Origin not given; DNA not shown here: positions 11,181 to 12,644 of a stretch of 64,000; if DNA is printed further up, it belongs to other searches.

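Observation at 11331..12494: Dihydroorotase (pyrC), a pyrimidine de novo synthesis gene in a phage-like element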

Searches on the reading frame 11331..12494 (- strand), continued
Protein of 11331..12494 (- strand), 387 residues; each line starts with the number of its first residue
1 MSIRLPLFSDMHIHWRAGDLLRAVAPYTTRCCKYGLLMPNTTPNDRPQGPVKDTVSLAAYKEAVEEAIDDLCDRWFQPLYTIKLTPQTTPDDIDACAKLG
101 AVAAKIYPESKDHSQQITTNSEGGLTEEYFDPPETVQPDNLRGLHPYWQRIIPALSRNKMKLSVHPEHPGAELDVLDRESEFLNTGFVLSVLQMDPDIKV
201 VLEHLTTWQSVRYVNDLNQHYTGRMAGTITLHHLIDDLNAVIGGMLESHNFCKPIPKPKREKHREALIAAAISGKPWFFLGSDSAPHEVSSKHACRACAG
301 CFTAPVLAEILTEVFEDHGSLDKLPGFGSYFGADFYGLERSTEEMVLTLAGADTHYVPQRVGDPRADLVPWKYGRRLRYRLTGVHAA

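Call 60: search_protein_families(library=ncbifam, proteins=[L176:1296-2180:+, L177:19656-20609:-, P0003, P0011], max_evalue=0.00001)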
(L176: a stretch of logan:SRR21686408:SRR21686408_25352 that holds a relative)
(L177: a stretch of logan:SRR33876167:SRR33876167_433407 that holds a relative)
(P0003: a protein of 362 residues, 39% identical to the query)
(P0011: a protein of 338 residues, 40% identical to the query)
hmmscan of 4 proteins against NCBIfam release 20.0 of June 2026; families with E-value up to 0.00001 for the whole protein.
L176:1296-2180:+ (294 aa): 7 families
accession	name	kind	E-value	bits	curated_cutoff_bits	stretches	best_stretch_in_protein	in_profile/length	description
NF005574.0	PRK07259.1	equivalog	3.4e-31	108.3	269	1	44-291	42-285/304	dihydroorotate dehydrogenase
NF041011.1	dihydoor_dh_Arch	equivalog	3.7e-28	98.5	330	1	44-276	37-255/289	dihydroorotate dehydrogenase PyrD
TIGR01037.2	pyrD_sub1_fam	subfamily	1.2e-23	83.7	270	1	42-289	36-280/300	dihydroorotate dehydrogenase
NF002702.0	PRK02506.1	equivalog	8.3e-16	58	301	1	40-275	37-275/313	dihydroorotate oxidase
NF003652.0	PRK05286.2-5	equivalog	1.8e-10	40.6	267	1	134-292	177-343/353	quinone-dependent dihydroorotate dehydrogenase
NF003648.0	PRK05286.2-1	equivalog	1.3e-07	30.8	433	1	134-291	175-338/360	quinone-dependent dihydroorotate dehydrogenase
NF003645.0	PRK05286.1-2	equivalog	7.8e-06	25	366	0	134-275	169-320/359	quinone-dependent dihydroorotate dehydrogenase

L177:19656-20609:- (317 aa): 17 families
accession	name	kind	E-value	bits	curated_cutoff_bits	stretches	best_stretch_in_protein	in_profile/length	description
TIGR00670.1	asp_carb_tr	equivalog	4.3e-85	285.5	236.95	1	3-310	2-301/304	aspartate carbamoyltransferase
NF002032.1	PRK00856.1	equivalog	9.1e-80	268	263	1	2-309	1-294/297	aspartate carbamoyltransferase catalytic subunit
NF008853.0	PRK11891.1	equivalog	9.4e-67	225.5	560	1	3-307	90-393/430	aspartate carbamoyltransferase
NF006046.0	PRK08192.1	equivalog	8.3e-64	216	512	1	3-308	8-313/339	aspartate carbamoyltransferase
NF010387.0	PRK13814.1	equivalog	9.9e-38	129.8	660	1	43-311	43-302/310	aspartate carbamoyltransferase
NF009916.0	PRK13376.1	equivalog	6.6e-36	123.9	800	1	45-309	50-330/525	bifunctional aspartate carbamoyltransferase catalytic subunit/aspartate carbamoyltransferase regulatory subunit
NF001986.0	PRK00779.1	subfamily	1.2e-33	116.5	306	1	2-279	6-272/307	ornithine carbamoyltransferase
TIGR00658.1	orni_carb_tr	equivalog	2.2e-29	102.6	280.85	1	3-202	2-190/304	ornithine carbamoyltransferase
TIGR04384.1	putr_carbamoyl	exception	1e-19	70.8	500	1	41-202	34-192/330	putrescine carbamoyltransferase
NF011380.0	PRK14805.1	equivalog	1.4e-18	67.1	421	1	38-193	31-180/302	ornithine carbamoyltransferase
NF003286.0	PRK04284.1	subfamily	3.4e-15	56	515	1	43-202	43-198/332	ornithine carbamoyltransferase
NF002470.0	PRK01713.1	equivalog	3.3e-12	46.5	545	1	44-207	45-203/334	ornithine carbamoyltransferase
NF003384.0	PRK04523.1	equivalog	1e-09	38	288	1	1-154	3-165/336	N-acetylornithine carbamoyltransferase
TIGR03316.1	ygeW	equivalog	7.3e-09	35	500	1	49-110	61-120/391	knotted carbamoyltransferase YgeW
NF005538.0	PRK07200.1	equivalog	1.5e-08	34.1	453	1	48-111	63-124/396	knotted carbamoyltransferase YgeW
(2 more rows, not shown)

P0003 (362 aa): 15 families
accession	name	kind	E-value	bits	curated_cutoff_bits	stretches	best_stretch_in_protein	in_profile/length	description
TIGR00856.1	pyrC_dimer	equivalog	1.3e-94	317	292.95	1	3-360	2-340/341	dihydroorotase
TIGR00857.1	pyrC_multi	subfamily_domain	2.4e-13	49.9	279.05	1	183-297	213-326/412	dihydroorotase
NF006841.0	PRK09357.2-2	equivalog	4.3e-11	42.2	640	1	5-291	48-328/421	dihydroorotase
NF006844.0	PRK09357.2-5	equivalog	7.6e-11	41.6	701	1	176-297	219-338/422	dihydroorotase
NF006842.0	PRK09357.2-3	equivalog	4.8e-10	38.6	695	1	180-277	239-333/440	dihydroorotase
NF006836.0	PRK09357.1-1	equivalog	1.6e-09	37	538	1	176-312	219-356/432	dihydroorotase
NF002668.0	PRK02382.1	equivalog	1.1e-08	34.2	452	0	180-324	218-357/436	dihydroorotase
NF006559.0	PRK09060.1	equivalog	5.9e-08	31.4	482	1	178-325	223-368/444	dihydroorotase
NF006837.0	PRK09357.1-2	equivalog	6.2e-08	31.6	575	1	188-276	231-316/428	dihydroorotase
NF006839.0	PRK09357.1-4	equivalog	3.7e-07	29.1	576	1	176-278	217-316/422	dihydroorotase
NF003271.0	PRK04250.1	equivalog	7.3e-07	28.2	405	0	187-277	206-288/407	dihydroorotase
NF001541.2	PRK00369.1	equivalog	8.3e-07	27.8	310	0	189-294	202-301/400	dihydroorotase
NF006845.0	PRK09357.2-6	equivalog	1.1e-06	27.6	728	1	183-274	227-315/428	dihydroorotase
NF006688.0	PRK09236.1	equivalog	2.1e-06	26.8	535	0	183-279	230-323/444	dihydroorotase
NF006843.0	PRK09357.2-4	equivalog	3.9e-06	26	786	0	94-275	138-314/431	dihydroorotase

P0011 (338 aa): 15 families
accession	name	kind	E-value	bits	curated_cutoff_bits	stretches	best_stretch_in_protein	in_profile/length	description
TIGR00856.1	pyrC_dimer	equivalog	2.2e-102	342.5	292.95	1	2-323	2-322/341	dihydroorotase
NF003271.0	PRK04250.1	equivalog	1.3e-13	50.3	405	1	4-277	50-305/407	dihydroorotase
TIGR00857.1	pyrC_multi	subfamily_domain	6.5e-12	45.1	279.05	1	4-277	38-325/412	dihydroorotase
NF006837.0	PRK09357.1-2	equivalog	3.1e-09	35.9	575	1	169-259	231-318/428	dihydroorotase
NF006839.0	PRK09357.1-4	equivalog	5.1e-08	31.9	576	0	9-139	57-181/422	dihydroorotase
NF006836.0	PRK09357.1-1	equivalog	1e-07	31.1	538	1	165-281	227-342/432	dihydroorotase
NF006841.0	PRK09357.2-2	equivalog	1.2e-07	30.8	640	1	137-257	196-311/421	dihydroorotase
NF006844.0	PRK09357.2-5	equivalog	2e-07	30.4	701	0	165-274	227-338/422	dihydroorotase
NF006688.0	PRK09236.1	equivalog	2.1e-07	30.1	535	1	168-277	234-339/444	dihydroorotase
NF002668.0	PRK02382.1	equivalog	3.4e-07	29.3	452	1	166-259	223-308/436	dihydroorotase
NF006843.0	PRK09357.2-4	equivalog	3.9e-07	29.3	786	1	4-257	52-315/431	dihydroorotase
NF006842.0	PRK09357.2-3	equivalog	5.3e-07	28.6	695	1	163-259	239-334/440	dihydroorotase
NF001541.2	PRK00369.1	equivalog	2.3e-06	26.4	310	0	4-263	45-288/400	dihydroorotase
NF006559.0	PRK09060.1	equivalog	4.4e-06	25.3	482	0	166-291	230-353/444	dihydroorotase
NF002284.0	PRK01211.1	subfamily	6.3e-06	25.3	462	0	4-257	45-286/409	dihydroorotase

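Call 74: find_related_loci(query=A2, collection=viral_contigs, flank=10000)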
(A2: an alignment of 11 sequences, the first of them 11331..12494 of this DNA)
Query A2 (387 aa) in viral_contigs; peptide patterns used: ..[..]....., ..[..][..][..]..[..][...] (x = any residue, [..] = any of these).
73 stretches matched a pattern; 6 encode a relative of the query (tblastn E <= 1e-3); 6 distinct loci.
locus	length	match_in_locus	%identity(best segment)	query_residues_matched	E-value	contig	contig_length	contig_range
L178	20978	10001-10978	38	1-377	1e-61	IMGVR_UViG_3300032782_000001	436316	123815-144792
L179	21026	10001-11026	38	2-384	3e-60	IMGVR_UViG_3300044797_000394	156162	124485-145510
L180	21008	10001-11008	34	3-382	7e-58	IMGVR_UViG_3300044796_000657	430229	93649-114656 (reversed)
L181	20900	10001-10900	33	3-338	2e-48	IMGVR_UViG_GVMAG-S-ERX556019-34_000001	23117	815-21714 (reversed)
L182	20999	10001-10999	35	1-383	2e-57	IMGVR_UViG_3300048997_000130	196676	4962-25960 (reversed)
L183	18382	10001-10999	29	5-384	9e-34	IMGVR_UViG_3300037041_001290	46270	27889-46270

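Call 82: list_cluster_members(proteins=[P0001, P0002, P0122])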
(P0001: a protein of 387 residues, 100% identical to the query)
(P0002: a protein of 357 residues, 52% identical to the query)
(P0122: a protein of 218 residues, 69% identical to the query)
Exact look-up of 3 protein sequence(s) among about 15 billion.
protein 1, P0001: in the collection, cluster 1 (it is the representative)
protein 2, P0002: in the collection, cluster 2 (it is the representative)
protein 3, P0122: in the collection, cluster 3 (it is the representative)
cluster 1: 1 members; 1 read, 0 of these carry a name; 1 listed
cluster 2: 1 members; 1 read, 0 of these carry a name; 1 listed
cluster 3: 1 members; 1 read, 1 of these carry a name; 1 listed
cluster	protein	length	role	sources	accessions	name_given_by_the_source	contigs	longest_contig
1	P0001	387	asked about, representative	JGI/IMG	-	-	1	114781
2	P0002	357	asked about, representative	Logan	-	-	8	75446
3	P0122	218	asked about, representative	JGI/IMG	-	orotidine-5'-phosphate decarboxylase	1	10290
